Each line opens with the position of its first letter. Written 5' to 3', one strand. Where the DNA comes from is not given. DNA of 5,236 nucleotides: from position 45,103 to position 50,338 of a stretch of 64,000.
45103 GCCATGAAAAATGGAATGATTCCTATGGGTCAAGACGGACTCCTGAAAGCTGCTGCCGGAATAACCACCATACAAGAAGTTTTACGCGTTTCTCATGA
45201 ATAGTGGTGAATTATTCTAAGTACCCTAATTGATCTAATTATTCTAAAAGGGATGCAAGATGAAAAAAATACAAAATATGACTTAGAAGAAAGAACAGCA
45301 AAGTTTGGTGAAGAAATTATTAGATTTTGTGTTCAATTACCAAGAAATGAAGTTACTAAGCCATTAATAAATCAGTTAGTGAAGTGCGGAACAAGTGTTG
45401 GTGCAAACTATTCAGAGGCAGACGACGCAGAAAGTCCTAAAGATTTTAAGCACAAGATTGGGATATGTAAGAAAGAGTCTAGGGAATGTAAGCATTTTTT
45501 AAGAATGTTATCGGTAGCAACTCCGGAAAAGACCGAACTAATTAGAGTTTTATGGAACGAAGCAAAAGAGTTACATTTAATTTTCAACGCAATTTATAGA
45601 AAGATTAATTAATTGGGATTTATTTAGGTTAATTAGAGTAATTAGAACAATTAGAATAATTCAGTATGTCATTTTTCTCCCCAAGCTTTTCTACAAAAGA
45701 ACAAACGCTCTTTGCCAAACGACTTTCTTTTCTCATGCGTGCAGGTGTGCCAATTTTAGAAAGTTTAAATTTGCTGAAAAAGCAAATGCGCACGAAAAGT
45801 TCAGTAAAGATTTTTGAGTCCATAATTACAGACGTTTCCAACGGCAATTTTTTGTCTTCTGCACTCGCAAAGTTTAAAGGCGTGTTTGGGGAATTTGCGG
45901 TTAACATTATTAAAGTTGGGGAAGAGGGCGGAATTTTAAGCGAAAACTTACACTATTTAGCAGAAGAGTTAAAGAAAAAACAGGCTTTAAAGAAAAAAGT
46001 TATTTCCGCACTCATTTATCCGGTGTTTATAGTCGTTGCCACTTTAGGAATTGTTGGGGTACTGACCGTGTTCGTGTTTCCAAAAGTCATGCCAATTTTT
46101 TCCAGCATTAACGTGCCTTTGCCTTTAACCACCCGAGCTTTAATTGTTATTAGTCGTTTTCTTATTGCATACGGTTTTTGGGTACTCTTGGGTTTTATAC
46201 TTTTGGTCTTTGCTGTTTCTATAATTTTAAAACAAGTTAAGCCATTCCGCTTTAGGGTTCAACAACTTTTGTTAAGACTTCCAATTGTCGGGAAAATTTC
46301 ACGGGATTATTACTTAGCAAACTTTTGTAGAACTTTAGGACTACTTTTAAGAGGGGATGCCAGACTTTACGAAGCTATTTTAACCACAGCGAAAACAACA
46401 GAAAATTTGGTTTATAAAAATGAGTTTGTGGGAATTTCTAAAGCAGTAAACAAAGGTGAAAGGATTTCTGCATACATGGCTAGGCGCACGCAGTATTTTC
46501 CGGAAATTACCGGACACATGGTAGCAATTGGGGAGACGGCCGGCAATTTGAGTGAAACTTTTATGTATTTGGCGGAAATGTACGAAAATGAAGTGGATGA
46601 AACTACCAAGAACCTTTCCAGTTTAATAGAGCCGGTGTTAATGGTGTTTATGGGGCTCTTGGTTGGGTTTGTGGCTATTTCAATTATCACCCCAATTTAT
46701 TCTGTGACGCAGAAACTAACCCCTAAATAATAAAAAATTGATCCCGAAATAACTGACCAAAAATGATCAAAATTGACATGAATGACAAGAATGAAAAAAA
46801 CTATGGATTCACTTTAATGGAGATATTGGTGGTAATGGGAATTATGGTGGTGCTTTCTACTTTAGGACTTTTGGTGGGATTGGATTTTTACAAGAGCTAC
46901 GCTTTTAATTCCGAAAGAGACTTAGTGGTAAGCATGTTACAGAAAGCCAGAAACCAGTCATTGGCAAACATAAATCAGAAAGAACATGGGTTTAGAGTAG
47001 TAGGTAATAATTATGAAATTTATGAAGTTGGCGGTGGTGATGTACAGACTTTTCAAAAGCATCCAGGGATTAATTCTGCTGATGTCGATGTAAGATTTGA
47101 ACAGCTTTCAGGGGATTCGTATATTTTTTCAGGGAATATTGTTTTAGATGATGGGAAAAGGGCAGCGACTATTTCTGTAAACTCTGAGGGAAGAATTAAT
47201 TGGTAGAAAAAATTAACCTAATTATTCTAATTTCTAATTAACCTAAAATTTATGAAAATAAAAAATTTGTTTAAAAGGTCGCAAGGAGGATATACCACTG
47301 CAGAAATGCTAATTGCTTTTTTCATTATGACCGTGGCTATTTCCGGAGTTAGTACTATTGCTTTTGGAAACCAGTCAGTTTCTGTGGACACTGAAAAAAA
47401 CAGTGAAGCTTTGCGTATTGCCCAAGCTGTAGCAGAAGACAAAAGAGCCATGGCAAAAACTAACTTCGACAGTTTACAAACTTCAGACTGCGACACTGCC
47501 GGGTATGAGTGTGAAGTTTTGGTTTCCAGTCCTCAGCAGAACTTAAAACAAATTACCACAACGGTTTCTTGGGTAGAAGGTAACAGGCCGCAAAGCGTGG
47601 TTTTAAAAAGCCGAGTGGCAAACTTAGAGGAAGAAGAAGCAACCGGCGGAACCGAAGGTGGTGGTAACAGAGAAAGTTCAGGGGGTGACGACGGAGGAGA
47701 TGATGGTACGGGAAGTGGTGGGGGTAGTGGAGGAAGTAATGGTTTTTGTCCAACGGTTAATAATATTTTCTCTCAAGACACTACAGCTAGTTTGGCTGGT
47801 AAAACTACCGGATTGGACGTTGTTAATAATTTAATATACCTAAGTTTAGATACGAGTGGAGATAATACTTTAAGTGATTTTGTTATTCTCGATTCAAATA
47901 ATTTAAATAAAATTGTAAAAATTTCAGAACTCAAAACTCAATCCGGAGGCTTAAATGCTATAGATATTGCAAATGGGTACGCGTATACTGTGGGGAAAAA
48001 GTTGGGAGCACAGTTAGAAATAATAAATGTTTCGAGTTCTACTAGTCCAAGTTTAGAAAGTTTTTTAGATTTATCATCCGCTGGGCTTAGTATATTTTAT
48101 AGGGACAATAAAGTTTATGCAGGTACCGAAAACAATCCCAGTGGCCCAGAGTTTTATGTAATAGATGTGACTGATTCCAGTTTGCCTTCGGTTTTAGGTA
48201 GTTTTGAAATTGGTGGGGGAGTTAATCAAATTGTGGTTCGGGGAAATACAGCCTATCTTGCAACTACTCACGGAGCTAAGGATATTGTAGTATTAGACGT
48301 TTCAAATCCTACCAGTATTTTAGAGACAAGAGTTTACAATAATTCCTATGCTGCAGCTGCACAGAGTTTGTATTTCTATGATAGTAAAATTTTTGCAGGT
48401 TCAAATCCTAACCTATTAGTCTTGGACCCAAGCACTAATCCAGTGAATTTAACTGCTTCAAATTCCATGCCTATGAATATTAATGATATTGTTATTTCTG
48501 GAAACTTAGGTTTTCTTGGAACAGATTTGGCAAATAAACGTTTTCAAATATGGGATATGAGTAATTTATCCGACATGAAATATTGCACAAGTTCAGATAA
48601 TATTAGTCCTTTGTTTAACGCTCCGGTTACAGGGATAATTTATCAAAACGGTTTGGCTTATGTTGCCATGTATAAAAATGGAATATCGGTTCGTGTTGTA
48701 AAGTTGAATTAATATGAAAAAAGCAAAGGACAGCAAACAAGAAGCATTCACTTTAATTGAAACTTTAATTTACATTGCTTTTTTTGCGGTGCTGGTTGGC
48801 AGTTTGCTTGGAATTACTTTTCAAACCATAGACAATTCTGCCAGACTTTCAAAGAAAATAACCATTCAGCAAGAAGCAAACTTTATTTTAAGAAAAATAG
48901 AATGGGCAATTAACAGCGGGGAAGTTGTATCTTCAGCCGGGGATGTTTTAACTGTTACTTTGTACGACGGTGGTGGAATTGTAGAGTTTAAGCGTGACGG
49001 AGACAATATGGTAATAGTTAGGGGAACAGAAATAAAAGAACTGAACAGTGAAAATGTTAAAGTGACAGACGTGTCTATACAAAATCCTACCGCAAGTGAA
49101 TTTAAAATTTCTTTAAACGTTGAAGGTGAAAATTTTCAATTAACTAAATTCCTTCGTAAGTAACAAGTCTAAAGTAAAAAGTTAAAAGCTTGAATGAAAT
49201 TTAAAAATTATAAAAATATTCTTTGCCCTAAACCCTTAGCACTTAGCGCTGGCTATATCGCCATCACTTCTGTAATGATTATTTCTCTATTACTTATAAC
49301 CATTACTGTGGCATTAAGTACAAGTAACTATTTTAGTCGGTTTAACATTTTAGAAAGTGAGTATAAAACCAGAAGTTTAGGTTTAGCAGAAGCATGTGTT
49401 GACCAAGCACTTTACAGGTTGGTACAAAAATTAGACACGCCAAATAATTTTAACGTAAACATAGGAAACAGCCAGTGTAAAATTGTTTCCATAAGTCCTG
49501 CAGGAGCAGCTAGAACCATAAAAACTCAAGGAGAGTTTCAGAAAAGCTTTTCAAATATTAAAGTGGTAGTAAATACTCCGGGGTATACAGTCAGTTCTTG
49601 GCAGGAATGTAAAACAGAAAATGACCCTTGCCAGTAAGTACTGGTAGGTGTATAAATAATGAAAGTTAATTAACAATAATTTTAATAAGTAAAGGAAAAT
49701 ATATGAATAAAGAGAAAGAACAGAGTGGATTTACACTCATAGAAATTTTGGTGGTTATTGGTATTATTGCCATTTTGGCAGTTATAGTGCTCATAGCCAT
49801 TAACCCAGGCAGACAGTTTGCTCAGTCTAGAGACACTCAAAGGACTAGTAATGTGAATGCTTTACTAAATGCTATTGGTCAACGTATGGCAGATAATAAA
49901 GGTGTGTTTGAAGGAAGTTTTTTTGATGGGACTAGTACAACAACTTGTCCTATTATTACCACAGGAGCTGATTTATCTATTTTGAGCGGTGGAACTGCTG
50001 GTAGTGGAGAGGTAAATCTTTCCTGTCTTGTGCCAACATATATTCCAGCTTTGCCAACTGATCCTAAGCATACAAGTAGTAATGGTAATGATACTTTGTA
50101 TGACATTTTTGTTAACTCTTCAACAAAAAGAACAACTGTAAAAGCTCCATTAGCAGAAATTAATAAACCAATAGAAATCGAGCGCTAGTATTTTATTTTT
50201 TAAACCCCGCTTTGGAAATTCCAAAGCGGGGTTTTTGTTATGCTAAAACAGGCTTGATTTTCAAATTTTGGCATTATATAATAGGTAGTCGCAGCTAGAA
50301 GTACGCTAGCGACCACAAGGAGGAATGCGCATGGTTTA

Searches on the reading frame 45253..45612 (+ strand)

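Call 28: search_protein_families(library=pfam, proteins=[window:45253-45612:+], max_evalue=0.01)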
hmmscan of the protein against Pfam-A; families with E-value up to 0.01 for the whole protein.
window:45253-45612:+ (119 aa): 1 family
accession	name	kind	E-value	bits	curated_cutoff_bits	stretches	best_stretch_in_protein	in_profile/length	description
PF05635.17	23S_rRNA_IVP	-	2.1e-12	47.7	33.8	1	13-108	7-101/106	23S rRNA-intervening sequence protein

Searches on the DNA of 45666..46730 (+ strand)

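Call 77: search_rna_families(sources=[L005, L007, L008, L058, L003], threshold=evalue, max_evalue=0.1)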
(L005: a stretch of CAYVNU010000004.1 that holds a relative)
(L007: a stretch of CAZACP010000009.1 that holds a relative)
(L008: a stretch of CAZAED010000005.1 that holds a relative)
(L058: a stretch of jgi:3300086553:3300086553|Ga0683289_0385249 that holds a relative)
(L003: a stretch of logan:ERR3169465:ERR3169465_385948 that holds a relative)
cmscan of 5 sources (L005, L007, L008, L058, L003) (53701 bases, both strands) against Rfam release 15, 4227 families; matches with E-value up to 0.1: 2.
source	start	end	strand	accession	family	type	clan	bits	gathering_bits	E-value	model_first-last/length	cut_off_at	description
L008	15232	15337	+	RF03704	MIR4380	Gene; miRNA;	-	30.7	83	0.035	1-82/82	no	MIR4380 microRNA precursor family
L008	15226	15331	-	RF03704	MIR4380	Gene; miRNA;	-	30.3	83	0.044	1-82/82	no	MIR4380 microRNA precursor family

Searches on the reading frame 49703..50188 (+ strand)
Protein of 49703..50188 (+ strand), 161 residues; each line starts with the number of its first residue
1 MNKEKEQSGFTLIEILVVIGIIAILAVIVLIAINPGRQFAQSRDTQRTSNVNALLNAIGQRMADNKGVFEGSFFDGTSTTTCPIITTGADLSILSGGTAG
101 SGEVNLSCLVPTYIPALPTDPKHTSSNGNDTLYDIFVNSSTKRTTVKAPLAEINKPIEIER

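Call 6: search_protein_families(library=ncbifam, proteins=[window:49703-50188:+], max_evalue=0.01)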
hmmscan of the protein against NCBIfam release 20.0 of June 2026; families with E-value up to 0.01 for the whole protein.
window:49703-50188:+ (161 aa): 13 families
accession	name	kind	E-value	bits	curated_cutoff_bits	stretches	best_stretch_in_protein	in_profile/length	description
TIGR02532.1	IV_pilin_GFxxxE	domain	1.9e-07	30.6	16.3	1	7-30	1-24/24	prepilin-type N-terminal cleavage/methylation domain-containing protein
TIGR01708.2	typeII_sec_gspH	equivalog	4.1e-07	30.2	80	1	7-37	1-29/169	type II secretion system minor pseudopilin GspH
NF007862.0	PRK10574.1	equivalog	3.1e-06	27.4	138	1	5-32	2-29/145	prepilin peptidase-dependent pilin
TIGR01710.1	typeII_sec_gspG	equivalog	2.1e-05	24.6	88.85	1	8-63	1-54/134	type II secretion system major pseudopilin GspG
NF041013.1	T4P_ComGE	equivalog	2.4e-05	24.3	49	1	5-66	1-61/83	competence type IV pilus minor pilin ComGE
NF040999.1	pilin_ComGC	equivalog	4.8e-05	23.5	75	1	7-33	1-27/84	competence type IV pilus major pilin ComGC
NF041775.1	typeIV_PilA_Myxo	equivalog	9.4e-05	22.5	400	1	7-57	10-58/214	type IV pilin protein PilA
NF007800.0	PRK10506.1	equivalog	0.00021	21.2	158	1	4-33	5-34/163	prepilin peptidase-dependent protein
NF040982.1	ComGD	equivalog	0.00068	20.1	70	1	7-35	1-29/139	competence type IV pilus minor pilin ComGD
TIGR02596.1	TIGR02596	subfamily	0.0013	18.8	70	1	10-34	1-25/196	Verru_Chthon cassette protein D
NF047828.1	T3SSXpsI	equivalog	0.0027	17.7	150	1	7-76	1-72/132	type II secretion system protein XpsI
TIGR01711.1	gspJ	equivalog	0.0059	16.4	64.85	1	9-37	2-30/192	type II secretion system minor pseudopilin GspJ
TIGR02523.1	type_IV_pilV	equivalog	0.0063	17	52.2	1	7-67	1-59/139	type IV pilus modification protein PilV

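Call 7: search_protein_families(library=pfam, proteins=[window:49703-50188:+], max_evalue=0.01)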
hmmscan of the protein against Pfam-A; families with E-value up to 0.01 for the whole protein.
window:49703-50188:+ (161 aa): 1 family
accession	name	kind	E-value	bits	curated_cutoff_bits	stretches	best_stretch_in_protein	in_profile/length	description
PF07963.17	N_methyl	-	1.2e-07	31.5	21.2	1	7-30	4-27/27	Prokaryotic N-terminal methylation motif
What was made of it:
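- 49703..50188 (+): Putative major pilin gene (161 aa), the last gene of the type IV pilus operon. Context only. N_methyl / TIGR02532 prepilin motif (calls 6, 7).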
